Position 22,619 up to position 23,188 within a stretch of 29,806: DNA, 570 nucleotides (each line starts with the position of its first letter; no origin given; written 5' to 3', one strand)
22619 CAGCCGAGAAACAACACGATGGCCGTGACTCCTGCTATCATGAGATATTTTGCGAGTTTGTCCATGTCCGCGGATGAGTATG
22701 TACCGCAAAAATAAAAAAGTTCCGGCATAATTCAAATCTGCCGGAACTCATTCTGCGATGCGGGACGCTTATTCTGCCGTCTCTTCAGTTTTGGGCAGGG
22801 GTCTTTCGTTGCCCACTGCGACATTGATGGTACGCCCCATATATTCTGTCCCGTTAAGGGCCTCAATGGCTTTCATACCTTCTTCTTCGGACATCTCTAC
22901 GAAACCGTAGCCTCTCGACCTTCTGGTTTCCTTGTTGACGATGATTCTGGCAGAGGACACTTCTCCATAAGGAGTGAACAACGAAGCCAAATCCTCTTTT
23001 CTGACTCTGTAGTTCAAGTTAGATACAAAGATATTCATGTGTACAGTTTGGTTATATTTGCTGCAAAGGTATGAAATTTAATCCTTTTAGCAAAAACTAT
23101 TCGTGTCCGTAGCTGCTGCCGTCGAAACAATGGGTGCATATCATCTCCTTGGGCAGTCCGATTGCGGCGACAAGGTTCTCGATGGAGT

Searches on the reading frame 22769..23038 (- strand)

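Call 11: search_protein_families(library=pfam, proteins=[window:22769-23038:-], max_evalue=0.01)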
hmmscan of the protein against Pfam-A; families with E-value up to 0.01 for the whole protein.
window:22769-23038:- (89 aa): 3 families
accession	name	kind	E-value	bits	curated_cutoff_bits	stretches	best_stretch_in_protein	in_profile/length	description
PF00076.28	RRM_1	-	3.3e-21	75.4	20.7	1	3-71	1-69/70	RNA recognition motif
PF13893.12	RRM_5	-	0.00015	21.9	27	1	4-78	30-101/125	RNA recognition motif. (a.k.a. RRM, RBD, or RNP domain)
PF03880.21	DbpA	-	0.0021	18.5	25.6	1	44-73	41-70/72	DbpA RNA binding domain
